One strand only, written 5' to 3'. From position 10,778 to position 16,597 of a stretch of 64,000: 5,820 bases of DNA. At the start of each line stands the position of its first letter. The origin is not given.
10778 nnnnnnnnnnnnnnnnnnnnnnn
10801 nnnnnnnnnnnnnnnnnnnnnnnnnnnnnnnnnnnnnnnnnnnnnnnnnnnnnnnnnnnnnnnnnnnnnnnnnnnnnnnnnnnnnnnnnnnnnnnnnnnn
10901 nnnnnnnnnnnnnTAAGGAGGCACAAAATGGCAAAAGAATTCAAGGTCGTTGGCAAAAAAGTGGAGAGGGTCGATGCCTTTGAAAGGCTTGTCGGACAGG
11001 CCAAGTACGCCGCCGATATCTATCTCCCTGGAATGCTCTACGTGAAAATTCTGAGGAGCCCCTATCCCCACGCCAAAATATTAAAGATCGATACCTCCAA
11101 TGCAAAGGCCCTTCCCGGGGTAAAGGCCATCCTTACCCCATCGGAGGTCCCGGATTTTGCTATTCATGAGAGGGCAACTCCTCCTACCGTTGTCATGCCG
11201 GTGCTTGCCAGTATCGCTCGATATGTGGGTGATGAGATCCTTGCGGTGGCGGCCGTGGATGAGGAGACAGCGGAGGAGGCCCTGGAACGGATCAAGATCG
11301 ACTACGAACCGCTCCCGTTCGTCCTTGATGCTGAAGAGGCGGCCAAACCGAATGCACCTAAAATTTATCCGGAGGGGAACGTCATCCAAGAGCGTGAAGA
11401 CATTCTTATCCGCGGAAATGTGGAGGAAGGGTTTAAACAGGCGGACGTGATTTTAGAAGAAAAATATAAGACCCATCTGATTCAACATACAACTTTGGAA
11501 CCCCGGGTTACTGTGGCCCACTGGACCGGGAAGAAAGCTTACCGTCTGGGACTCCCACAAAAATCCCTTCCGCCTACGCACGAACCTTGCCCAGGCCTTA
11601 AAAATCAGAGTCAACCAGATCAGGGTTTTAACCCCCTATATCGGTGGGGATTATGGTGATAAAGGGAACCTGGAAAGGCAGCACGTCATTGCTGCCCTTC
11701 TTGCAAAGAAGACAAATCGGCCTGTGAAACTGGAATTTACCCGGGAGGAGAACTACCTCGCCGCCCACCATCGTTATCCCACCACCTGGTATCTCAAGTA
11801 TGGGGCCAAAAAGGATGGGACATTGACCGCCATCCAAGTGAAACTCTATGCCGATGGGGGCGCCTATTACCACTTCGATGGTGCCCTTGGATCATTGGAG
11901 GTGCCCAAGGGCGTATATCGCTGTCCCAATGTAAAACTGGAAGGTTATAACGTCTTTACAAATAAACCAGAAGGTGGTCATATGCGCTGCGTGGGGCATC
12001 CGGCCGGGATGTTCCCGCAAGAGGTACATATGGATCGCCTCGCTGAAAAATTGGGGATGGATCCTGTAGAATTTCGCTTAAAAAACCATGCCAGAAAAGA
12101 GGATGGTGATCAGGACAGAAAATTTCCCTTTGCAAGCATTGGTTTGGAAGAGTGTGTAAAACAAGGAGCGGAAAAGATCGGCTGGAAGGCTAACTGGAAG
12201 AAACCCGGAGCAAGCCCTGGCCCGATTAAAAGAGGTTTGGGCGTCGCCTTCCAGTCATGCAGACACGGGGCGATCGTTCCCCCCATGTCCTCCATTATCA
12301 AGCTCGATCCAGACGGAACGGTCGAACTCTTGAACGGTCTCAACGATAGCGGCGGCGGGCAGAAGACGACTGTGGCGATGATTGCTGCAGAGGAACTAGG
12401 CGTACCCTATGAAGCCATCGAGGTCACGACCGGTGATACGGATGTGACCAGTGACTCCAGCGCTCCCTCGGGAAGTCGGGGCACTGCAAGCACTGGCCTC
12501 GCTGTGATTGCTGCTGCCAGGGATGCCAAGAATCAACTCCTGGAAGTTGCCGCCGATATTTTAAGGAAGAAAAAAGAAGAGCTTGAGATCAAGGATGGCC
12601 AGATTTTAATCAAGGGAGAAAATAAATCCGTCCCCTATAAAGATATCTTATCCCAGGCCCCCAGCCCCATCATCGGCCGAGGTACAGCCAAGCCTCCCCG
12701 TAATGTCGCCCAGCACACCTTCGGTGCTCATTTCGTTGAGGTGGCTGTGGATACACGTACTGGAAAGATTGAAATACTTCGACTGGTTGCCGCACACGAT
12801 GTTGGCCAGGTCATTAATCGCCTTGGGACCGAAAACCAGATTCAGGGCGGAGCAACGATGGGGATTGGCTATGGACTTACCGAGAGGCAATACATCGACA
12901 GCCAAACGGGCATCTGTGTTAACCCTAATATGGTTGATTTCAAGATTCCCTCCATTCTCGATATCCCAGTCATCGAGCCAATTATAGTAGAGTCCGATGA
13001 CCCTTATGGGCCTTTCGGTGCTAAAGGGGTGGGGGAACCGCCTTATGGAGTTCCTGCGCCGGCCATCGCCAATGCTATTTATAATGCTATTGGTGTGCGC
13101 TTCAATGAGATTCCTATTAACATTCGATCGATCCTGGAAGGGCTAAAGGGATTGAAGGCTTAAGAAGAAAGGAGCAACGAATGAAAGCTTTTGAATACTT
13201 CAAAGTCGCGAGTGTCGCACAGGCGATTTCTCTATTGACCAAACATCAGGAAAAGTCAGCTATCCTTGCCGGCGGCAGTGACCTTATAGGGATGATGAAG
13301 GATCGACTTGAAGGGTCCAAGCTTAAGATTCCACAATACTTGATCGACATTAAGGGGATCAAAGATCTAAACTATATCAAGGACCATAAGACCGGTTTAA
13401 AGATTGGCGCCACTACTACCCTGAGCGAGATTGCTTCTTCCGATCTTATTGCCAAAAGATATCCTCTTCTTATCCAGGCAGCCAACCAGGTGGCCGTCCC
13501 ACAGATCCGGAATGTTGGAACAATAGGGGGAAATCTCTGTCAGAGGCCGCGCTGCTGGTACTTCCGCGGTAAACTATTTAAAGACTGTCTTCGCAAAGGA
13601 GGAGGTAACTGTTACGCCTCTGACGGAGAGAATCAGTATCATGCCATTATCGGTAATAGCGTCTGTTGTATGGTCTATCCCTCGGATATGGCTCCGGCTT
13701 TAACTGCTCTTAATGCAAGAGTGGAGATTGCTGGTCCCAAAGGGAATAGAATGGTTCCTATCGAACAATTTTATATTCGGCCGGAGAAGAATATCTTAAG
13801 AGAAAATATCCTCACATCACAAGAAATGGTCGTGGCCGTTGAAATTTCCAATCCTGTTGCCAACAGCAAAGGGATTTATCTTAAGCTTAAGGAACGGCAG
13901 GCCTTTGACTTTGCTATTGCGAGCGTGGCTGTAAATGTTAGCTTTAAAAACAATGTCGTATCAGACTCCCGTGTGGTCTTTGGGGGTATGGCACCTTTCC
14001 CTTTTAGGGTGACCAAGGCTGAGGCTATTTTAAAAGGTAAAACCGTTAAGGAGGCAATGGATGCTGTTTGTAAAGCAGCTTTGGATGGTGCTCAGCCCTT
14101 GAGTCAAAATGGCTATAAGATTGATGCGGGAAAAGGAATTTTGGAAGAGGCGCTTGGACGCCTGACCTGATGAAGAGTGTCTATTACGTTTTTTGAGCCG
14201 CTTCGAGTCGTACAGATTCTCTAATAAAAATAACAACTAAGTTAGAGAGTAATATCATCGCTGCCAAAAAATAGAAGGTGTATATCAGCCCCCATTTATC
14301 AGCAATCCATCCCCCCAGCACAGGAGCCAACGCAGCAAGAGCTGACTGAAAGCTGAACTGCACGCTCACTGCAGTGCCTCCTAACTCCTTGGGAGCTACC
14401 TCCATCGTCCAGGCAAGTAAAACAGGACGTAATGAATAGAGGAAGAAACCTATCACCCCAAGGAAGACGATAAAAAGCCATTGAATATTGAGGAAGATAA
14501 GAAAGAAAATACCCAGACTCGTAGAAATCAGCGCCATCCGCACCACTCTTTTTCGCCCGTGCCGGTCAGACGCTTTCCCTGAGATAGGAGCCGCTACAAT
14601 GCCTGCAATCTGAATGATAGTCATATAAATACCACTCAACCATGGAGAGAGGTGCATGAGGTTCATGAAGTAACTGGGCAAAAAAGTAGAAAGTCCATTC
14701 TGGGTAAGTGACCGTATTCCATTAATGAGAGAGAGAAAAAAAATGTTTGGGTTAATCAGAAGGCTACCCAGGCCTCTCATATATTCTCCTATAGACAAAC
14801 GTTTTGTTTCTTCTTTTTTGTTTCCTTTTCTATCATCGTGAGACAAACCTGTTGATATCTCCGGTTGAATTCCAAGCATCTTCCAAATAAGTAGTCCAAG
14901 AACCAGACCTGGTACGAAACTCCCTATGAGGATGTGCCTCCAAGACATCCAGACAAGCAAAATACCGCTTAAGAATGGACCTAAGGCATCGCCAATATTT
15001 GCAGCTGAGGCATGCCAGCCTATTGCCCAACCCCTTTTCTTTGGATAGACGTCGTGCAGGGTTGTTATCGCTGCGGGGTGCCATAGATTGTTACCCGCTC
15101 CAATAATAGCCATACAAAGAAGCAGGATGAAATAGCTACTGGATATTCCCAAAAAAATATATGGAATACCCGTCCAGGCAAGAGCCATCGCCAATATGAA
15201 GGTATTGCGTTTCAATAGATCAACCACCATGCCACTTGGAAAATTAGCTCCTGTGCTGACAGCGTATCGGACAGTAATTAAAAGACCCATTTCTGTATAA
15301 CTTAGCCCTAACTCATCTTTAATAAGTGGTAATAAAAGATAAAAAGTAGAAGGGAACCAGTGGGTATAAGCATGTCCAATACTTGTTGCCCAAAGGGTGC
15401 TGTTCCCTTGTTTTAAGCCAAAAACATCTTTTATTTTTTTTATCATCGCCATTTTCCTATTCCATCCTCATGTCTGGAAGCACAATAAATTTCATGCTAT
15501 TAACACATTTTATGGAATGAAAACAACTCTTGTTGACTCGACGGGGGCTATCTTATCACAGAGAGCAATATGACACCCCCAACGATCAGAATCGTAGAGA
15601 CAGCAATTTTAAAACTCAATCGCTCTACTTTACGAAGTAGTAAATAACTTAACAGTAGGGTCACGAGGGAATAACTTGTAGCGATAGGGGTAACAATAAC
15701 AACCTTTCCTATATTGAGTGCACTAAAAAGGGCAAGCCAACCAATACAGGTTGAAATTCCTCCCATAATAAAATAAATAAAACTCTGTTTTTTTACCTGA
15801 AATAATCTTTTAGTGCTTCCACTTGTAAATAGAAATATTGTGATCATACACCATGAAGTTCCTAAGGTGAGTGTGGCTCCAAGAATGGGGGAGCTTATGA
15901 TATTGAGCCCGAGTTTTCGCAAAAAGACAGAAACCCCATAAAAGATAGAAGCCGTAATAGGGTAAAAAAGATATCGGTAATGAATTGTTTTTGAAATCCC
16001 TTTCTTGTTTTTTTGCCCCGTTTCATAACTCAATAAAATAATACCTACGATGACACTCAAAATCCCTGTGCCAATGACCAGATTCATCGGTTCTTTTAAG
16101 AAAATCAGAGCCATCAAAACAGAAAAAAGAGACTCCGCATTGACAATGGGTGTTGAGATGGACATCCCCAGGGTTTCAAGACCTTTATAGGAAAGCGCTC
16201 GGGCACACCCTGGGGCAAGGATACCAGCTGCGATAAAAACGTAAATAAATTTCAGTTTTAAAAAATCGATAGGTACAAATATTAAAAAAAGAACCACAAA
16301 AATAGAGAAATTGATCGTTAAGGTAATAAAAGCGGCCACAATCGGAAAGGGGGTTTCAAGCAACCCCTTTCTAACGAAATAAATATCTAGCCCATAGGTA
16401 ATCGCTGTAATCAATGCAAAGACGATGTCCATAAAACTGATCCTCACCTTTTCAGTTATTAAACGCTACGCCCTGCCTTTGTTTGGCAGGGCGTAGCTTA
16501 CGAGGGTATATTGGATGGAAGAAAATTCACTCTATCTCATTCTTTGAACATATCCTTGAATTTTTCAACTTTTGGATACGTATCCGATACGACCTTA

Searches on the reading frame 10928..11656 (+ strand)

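Call 50: search_protein_families(library=pfam, proteins=[window:10928-11656:+], max_evalue=0.001)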
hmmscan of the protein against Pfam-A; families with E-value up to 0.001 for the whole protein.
window:10928-11656:+ (243 aa): 2 families
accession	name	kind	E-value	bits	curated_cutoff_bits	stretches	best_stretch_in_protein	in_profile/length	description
PF01315.27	Ald_Xan_dh_C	-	9.5e-28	97.2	31.3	1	23-130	2-110/110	Aldehyde oxidase and xanthine dehydrogenase, a/b hammerhead domain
PF02738.23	MoCoBD_1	-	7.3e-08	32.2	27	1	161-201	14-54/244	Molybdopterin cofactor-binding domain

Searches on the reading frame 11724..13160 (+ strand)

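Call 50: search_protein_families(library=pfam, proteins=[window:11724-13160:+], max_evalue=0.001)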
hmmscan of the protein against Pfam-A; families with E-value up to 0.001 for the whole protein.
window:11724-13160:+ (479 aa): 2 families
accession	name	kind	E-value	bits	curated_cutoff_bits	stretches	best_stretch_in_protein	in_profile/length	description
PF20256.3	MoCoBD_2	-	2.7e-66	224.4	27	1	149-415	3-283/283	Molybdopterin cofactor-binding domain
PF02738.23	MoCoBD_1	-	2.8e-35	122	27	1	2-121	122-243/244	Molybdopterin cofactor-binding domain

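Call 55: search_protein_families(library=ncbifam, proteins=[window:11724-13160:+], max_evalue=1e-10)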
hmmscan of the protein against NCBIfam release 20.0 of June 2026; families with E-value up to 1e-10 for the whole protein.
window:11724-13160:+ (479 aa): 13 families
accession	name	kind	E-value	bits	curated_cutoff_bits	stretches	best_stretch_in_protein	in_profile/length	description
NF043082.1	XdhA_XDHase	equivalog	2.9e-107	359.7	780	1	2-475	269-753/758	xanthine dehydrogenase subunit XdhA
NF007426.0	PRK09970.1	equivalog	1.5e-100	337.4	916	1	2-475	272-756/761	xanthine dehydrogenase molybdenum-binding subunit XdhA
TIGR03194.1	4hydrxCoA_A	equivalog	2e-86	291.1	994.55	1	2-472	256-744/746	4-hydroxybenzoyl-CoA reductase subunit alpha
NF041671.1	peri_hyde_PaoC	equivalog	5.5e-78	263.1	1180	1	5-474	273-731/735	aldehyde oxidoreductase molybdenum-binding subunit PaoC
TIGR03196.1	pucD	equivalog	1.6e-70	238.5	783.65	1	2-467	255-751/763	xanthine dehydrogenase subunit D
NF041018.1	glyceraldDH_alpha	equivalog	1.2e-65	222.3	790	1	6-470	273-740/741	glyceraldehyde dehydrogenase subunit alpha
NF045668.1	pterin_aldehy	equivalog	6.2e-64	216.5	1100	1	3-475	445-905/905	molybdopterin-dependent aldehyde oxidoreductase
NF040766.1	CODH_aero_grp5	exception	1.9e-59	201.6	950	2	6-304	277-586/785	aerobic carbon-monoxide dehydrogenase large subunit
TIGR03313.1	Se_sel_red_Mo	hypoth_equivalog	9.6e-56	189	1101.9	1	3-474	466-949/951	molybdopterin-dependent oxidoreductase Mo/Fe-S-binding subunit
TIGR03311.1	Se_dep_XDH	equivalog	5.6e-47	160.3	830.45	1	2-458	418-834/848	selenium-dependent xanthine dehydrogenase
TIGR02416.1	CO_dehy_Mo_lg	equivalog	1.2e-45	156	991.15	1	27-463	293-760/770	aerobic carbon-monoxide dehydrogenase large subunit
TIGR02965.1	xanthine_xdhB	equivalog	3.5e-40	137.9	849.5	1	2-456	253-729/758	xanthine dehydrogenase molybdopterin binding subunit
TIGR02969.1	mam_aldehyde_ox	subfamily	7.4e-20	70.1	1912.3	1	6-439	829-1263/1330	aldehyde oxidase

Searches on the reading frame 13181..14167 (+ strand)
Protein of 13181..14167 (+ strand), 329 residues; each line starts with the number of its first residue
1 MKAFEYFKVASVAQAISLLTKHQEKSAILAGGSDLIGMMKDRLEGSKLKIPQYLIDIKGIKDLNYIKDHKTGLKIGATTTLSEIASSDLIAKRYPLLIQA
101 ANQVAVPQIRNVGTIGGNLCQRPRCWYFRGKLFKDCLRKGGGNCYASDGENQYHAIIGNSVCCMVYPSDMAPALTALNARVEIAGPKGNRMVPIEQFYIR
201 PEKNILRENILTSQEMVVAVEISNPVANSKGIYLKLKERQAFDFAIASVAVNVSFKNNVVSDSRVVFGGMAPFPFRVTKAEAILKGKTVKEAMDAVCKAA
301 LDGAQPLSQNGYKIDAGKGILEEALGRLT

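Call 50: search_protein_families(library=pfam, proteins=[window:13181-14167:+], max_evalue=0.001)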
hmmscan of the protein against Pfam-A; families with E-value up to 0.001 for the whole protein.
window:13181-14167:+ (329 aa): 2 families
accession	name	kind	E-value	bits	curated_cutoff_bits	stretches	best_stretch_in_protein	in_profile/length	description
PF00941.27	FAD_binding_5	-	1.7e-43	148.8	27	1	3-222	2-167/170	FAD binding domain in molybdopterin dehydrogenase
PF03450.22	CO_deh_flav_C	-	3.3e-15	56.5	25.5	1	234-309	3-79/102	CO dehydrogenase flavoprotein C-terminal domain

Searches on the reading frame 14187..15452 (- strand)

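Call 50: search_protein_families(library=pfam, proteins=[window:14187-15452:-], max_evalue=0.001)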
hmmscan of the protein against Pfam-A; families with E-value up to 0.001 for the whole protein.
window:14187-15452:- (422 aa): 5 families
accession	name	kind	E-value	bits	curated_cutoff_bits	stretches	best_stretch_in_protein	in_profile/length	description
PF07690.21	MFS_1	-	8.9e-64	216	33.4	2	35-370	13-340/347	Major Facilitator Superfamily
PF12832.13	MFS_1_like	-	8.3e-11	42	25.2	2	47-263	28-240/373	MFS_1 like family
PF13347.12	MFS_2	-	2.2e-09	36.8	27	1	204-370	193-367/427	MFS/sugar transport protein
PF00083.30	Sugar_tr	-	2.1e-08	33.9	22.3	1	215-409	236-435/452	Sugar (and other) transporter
PF03137.26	OATP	-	7.6e-08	31.5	25.8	1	208-293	265-351/545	Organic Anion Transporter Polypeptide (OATP) family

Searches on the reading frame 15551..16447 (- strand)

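Call 50: search_protein_families(library=pfam, proteins=[window:15551-16447:-], max_evalue=0.001)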
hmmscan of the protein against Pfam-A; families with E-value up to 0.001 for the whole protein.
window:15551-16447:- (299 aa): 1 family
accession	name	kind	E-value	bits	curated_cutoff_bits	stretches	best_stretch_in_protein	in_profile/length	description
PF00892.27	EamA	-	4.8e-20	72.7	28.2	2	8-140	4-134/135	EamA-like transporter family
